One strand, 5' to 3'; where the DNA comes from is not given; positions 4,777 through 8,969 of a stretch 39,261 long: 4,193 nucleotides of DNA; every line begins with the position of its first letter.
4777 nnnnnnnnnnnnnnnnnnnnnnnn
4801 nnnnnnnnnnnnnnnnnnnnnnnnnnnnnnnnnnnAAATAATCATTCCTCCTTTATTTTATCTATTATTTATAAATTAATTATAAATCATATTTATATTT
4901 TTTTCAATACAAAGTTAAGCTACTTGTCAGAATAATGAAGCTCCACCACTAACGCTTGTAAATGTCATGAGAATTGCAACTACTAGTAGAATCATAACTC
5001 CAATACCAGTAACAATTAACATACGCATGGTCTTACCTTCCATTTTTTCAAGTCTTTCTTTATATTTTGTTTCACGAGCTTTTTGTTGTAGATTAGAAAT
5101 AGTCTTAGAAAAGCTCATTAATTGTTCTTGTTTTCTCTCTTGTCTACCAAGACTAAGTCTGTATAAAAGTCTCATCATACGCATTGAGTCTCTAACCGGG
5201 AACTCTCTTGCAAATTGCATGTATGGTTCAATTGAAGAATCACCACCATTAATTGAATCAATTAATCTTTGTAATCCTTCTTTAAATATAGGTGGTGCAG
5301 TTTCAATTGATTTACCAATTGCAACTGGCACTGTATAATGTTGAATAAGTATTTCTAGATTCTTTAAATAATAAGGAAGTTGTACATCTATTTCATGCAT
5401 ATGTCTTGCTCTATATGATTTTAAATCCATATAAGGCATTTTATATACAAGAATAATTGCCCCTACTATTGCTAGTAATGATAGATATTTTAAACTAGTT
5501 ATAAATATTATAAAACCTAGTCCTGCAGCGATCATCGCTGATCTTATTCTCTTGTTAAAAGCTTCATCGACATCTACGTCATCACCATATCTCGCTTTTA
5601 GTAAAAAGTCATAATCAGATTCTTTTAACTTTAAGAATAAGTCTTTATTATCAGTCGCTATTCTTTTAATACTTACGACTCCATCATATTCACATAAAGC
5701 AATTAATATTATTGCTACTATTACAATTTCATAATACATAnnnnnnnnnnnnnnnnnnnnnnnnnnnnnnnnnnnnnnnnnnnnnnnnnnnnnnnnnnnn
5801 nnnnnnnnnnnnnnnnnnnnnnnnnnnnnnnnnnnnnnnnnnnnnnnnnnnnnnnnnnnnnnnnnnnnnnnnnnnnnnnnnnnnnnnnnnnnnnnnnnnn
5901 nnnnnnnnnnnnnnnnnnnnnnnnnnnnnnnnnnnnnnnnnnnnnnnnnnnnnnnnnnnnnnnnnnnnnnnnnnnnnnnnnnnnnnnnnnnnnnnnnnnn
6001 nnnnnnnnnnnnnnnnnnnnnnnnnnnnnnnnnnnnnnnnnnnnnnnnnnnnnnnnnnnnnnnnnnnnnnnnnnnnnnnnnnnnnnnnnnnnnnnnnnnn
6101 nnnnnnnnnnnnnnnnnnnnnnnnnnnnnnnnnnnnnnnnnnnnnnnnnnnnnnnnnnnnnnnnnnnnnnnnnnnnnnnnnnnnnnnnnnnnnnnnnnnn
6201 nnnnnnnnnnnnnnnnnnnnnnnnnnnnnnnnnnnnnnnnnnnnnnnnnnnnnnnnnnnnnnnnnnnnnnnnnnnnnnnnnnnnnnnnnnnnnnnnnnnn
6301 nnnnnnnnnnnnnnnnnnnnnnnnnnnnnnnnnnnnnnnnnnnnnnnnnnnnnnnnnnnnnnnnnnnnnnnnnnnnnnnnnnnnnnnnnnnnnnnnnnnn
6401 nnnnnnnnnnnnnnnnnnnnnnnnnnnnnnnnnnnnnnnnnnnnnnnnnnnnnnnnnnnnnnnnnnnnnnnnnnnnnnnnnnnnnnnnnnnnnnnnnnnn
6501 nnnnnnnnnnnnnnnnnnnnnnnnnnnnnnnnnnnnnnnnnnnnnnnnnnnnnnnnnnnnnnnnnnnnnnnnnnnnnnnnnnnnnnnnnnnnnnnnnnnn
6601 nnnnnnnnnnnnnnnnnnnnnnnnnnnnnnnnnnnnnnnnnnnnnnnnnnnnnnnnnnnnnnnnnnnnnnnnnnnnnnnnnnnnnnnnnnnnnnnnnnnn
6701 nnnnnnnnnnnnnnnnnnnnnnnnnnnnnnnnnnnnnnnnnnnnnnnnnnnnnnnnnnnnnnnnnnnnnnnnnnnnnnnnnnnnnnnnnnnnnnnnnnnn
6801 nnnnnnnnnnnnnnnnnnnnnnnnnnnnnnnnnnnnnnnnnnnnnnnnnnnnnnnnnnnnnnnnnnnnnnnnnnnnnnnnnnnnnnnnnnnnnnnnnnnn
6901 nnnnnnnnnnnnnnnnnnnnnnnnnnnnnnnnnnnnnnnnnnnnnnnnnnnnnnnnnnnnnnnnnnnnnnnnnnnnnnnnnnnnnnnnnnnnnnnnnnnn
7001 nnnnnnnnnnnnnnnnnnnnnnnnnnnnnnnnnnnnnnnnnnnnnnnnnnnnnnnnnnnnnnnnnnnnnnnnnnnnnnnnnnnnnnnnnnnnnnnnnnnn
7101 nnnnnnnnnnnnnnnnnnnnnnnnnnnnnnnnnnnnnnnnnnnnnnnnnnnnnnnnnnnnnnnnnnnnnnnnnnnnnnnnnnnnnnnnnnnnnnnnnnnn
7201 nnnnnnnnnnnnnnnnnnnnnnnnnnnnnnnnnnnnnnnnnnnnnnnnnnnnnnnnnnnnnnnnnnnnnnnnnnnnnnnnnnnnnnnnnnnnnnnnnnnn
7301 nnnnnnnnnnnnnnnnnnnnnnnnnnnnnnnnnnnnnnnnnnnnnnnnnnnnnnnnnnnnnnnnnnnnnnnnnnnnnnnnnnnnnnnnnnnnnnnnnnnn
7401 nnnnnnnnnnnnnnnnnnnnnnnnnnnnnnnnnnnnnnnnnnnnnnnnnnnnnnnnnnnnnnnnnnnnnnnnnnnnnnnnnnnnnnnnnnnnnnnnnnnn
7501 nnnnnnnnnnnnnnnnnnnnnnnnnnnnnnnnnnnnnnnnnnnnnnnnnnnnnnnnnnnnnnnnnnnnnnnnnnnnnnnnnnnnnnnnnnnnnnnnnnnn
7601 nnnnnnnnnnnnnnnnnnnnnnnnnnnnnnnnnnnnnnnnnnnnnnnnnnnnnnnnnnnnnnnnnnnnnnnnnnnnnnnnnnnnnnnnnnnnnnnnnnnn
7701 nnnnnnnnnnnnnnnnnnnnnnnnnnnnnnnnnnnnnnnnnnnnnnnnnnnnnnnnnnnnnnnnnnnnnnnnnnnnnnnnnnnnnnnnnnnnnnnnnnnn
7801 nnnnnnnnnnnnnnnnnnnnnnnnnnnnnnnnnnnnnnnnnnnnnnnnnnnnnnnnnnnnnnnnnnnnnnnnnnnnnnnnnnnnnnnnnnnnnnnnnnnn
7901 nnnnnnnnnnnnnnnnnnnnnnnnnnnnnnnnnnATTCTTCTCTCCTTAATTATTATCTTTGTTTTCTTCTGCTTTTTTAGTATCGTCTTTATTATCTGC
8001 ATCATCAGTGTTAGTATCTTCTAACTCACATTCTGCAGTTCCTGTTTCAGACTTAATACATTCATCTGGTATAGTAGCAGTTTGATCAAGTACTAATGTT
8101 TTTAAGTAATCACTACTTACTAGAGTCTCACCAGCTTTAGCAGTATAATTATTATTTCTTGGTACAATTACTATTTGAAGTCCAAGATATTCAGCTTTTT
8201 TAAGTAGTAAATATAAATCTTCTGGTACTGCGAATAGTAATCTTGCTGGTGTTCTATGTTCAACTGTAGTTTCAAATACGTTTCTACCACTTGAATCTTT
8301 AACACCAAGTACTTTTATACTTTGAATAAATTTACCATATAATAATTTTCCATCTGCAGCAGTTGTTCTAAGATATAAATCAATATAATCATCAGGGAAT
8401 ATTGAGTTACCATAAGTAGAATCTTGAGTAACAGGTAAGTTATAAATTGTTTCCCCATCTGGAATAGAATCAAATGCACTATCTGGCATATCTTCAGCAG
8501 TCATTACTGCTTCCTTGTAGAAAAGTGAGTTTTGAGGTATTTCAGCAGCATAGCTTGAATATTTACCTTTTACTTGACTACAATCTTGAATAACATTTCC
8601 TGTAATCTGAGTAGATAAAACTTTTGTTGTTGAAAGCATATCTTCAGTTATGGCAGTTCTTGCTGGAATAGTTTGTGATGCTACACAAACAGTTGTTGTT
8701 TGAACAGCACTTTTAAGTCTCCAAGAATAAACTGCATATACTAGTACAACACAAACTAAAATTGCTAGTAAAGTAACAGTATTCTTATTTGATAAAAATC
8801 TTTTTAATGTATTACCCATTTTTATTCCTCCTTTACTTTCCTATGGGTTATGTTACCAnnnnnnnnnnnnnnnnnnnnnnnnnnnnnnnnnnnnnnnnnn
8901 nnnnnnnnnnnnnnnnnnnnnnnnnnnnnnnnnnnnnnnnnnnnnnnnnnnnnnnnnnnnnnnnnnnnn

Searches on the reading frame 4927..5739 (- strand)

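Call 5: search_protein_families(library=pfam, proteins=[window:4927-5739:-], max_evalue=0.01)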
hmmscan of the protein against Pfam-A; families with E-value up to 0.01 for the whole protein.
window:4927-5739:- (270 aa): 2 families
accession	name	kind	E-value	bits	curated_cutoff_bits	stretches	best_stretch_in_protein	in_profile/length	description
PF20990.2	DUF2207_C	-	0.00077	19.7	33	1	197-263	94-160/247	Predicted membrane protein (DUF2207) C-terminal domain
PF13038.11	DUF3899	-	0.0045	17.8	23.4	0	217-255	48-86/88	Domain of unknown function (DUF3899)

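Call 20: search_protein_families(library=ncbifam, proteins=[window:4927-5739:-], max_evalue=0.1)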
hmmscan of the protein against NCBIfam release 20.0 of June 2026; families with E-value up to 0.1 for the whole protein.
window:4927-5739:- (270 aa): 0 families

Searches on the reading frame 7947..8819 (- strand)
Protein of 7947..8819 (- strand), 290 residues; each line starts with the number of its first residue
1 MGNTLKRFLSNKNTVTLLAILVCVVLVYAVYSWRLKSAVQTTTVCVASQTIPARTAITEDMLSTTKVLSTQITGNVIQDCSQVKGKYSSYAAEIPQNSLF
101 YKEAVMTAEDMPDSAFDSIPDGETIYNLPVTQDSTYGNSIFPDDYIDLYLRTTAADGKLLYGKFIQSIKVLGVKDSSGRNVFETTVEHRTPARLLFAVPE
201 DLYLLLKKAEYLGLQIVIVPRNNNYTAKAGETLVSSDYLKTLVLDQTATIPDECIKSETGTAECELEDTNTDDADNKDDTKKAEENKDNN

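Call 5: search_protein_families(library=pfam, proteins=[window:7947-8819:-], max_evalue=0.01)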
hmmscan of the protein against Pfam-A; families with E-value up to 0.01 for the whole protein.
window:7947-8819:- (290 aa): 1 family
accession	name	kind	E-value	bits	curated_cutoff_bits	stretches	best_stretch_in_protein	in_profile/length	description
PF16976.10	RcpC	-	0.00012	22.4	28.8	1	118-209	6-103/114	Flp pilus assembly protein RcpC/CpaB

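Call 20: search_protein_families(library=ncbifam, proteins=[window:7947-8819:-], max_evalue=0.1)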
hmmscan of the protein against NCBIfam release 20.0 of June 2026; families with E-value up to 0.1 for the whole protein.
window:7947-8819:- (290 aa): 3 families
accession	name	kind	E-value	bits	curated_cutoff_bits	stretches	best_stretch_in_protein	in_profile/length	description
TIGR03177.1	pilus_cpaB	equivalog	2.3e-12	46.8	71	1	15-246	3-240/262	Flp pilus assembly protein CpaB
TIGR03170.1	flgA_cterm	equivalog_domain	0.00014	21.9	54.65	1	40-89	11-60/137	flagellar basal body P-ring formation chaperone FlgA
TIGR00328.1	flhB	equivalog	0.091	11.9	349.25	0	4-69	127-192/348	flagellar biosynthesis protein FlhB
